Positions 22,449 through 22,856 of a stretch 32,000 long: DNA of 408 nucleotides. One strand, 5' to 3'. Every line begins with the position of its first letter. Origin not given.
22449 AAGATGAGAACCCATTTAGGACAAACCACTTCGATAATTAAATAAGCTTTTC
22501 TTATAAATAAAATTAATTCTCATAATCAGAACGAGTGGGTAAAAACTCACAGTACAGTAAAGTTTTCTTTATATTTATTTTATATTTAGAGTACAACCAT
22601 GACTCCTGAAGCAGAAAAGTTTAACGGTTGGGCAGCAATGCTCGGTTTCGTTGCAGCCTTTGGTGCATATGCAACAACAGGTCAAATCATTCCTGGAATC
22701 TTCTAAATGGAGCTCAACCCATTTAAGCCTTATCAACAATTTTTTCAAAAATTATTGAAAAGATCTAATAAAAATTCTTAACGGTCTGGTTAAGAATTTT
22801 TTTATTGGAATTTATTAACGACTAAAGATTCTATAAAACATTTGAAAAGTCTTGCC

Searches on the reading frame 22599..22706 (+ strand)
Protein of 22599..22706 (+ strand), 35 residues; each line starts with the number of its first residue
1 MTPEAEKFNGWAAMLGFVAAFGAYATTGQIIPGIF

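Call 63: find_encoding_contigs(protein=window:22599-22706:+, flank=1500, max_places=10)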
Protein window:22599-22706:+ (35 aa): 25 contigs read that carry it; 10 places shown.
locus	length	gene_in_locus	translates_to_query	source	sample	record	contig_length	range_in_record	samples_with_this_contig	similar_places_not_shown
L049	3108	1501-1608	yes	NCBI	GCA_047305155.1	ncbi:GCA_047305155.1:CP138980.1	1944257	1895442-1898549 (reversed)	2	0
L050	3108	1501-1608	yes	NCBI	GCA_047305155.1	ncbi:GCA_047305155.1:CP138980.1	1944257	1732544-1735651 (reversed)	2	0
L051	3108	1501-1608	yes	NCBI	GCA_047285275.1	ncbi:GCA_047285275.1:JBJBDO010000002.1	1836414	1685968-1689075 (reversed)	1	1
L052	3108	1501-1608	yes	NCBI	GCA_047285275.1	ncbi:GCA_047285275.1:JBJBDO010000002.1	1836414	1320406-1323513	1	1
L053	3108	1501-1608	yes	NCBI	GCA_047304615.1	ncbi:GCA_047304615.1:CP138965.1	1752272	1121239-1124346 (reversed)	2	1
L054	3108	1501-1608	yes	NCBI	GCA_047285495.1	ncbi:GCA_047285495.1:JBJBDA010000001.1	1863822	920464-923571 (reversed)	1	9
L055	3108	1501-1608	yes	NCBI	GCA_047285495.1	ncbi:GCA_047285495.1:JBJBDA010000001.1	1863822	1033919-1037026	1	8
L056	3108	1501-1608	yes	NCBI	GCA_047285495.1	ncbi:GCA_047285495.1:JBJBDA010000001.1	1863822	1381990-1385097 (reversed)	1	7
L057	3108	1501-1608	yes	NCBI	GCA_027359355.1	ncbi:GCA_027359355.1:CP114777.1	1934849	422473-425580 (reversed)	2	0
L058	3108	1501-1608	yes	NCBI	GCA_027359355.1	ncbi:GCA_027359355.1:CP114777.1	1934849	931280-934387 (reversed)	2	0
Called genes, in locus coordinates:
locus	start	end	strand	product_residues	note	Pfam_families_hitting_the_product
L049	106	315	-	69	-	-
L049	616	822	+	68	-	-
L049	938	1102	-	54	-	-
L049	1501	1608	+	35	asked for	-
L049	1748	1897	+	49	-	-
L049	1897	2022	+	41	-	-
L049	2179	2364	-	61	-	-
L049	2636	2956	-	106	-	PF11746:DUF3303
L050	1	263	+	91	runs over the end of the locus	-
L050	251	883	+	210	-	PF06080:DUF938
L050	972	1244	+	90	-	PF13319:DUF4090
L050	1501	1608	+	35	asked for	-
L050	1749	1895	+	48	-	-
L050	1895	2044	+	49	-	-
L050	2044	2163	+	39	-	PF00504:Chloroa_b-bind (weak)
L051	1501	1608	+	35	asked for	-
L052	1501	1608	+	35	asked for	-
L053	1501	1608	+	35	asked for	-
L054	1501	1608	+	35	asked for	-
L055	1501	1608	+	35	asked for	-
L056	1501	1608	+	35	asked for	-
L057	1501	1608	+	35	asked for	-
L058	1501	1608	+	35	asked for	-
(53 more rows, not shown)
